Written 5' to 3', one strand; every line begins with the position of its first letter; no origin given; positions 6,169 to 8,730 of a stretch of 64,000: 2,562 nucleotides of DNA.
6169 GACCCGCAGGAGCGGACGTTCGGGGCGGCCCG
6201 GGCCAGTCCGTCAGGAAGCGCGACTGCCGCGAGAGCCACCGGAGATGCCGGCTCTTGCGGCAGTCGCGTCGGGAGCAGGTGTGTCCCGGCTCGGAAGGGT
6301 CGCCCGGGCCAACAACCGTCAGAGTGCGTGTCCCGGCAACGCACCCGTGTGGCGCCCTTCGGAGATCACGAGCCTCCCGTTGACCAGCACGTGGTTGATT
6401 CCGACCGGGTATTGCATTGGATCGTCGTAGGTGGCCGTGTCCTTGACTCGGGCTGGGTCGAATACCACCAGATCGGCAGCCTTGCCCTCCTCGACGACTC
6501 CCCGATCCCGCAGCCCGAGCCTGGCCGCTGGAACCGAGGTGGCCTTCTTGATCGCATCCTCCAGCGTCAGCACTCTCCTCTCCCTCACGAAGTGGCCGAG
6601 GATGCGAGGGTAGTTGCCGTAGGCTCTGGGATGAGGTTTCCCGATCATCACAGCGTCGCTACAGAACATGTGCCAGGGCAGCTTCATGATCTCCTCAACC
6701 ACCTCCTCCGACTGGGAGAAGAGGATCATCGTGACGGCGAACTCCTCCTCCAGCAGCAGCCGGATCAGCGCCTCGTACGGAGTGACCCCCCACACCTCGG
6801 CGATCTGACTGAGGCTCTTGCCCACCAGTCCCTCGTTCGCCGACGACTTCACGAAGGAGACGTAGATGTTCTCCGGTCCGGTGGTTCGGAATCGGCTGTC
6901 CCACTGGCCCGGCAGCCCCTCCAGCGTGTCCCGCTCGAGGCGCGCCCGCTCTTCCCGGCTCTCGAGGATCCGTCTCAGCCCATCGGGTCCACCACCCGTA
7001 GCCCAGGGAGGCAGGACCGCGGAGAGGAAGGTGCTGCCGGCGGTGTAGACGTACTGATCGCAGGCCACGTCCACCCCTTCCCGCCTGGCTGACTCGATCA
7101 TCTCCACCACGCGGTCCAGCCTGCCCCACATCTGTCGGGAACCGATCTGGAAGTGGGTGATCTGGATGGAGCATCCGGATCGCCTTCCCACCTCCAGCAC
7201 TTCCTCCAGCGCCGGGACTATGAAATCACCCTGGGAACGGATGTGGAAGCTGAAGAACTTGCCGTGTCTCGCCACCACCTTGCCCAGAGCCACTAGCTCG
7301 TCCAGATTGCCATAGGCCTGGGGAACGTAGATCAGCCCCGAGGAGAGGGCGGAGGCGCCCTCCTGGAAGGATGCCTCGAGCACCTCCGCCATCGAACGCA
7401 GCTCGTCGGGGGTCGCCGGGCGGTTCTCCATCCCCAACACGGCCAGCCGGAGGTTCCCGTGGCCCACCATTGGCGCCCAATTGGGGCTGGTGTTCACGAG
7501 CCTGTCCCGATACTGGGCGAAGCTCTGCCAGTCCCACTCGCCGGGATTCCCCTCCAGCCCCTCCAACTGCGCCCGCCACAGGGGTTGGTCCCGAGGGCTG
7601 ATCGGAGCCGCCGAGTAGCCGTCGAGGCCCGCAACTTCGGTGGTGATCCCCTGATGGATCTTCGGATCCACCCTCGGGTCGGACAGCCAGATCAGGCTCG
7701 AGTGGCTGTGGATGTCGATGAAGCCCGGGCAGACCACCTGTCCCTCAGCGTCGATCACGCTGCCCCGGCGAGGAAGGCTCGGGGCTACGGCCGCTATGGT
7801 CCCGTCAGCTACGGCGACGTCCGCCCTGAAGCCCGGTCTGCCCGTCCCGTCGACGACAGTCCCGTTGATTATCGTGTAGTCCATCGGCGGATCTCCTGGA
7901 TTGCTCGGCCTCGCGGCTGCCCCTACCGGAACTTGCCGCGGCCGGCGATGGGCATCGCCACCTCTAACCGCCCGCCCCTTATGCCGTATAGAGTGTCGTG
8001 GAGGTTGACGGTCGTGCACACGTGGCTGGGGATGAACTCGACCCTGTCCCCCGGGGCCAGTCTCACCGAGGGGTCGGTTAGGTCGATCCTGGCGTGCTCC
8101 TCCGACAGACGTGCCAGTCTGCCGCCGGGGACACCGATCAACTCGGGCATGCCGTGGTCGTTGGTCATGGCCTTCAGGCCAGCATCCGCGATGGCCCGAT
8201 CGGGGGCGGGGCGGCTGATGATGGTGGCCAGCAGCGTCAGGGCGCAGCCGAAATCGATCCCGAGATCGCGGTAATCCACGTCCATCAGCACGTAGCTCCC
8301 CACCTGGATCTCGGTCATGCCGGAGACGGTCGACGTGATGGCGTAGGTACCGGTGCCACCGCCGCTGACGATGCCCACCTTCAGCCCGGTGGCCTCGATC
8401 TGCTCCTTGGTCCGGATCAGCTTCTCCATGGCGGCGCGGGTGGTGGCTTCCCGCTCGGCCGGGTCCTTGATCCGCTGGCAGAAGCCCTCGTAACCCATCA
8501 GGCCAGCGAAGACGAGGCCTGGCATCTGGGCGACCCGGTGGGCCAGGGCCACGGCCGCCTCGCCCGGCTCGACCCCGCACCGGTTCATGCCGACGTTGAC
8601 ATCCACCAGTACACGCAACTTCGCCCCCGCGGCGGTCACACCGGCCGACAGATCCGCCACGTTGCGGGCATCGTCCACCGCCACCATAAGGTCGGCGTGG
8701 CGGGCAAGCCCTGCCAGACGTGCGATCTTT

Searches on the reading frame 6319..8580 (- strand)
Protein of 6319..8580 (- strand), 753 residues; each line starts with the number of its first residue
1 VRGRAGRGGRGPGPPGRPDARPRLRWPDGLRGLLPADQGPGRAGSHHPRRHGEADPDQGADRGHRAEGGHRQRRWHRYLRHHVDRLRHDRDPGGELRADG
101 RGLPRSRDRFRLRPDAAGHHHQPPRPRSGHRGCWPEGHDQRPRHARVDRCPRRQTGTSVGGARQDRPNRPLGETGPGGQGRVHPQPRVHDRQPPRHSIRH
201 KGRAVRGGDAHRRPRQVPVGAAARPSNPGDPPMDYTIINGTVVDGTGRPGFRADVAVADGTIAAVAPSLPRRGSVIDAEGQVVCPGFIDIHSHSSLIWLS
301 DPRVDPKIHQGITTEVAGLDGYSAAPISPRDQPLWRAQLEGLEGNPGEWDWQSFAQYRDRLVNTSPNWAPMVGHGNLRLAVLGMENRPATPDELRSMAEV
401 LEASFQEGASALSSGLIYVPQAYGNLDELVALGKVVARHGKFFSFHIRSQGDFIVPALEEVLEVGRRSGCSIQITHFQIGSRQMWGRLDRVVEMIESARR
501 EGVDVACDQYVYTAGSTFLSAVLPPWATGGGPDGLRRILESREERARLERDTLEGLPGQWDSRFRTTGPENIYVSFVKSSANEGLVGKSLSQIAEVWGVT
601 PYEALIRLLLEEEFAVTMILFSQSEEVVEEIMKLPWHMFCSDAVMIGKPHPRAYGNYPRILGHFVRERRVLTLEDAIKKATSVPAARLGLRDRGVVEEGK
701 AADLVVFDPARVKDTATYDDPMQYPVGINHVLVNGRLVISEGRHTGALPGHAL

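Call 56: search_protein_families(library=pfam, proteins=[window:6319-8580:-], max_evalue=0.00001)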
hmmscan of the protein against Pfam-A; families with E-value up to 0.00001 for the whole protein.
window:6319-8580:- (753 aa): 2 families
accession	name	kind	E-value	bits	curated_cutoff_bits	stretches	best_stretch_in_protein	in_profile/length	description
PF07969.17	Amidohydro_3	-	9.7e-31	108.2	29.7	2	628-738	359-471/472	Amidohydrolase family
PF01979.26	Amidohydro_1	-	1.3e-11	44.8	25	1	639-738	247-345/345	Amidohydrolase family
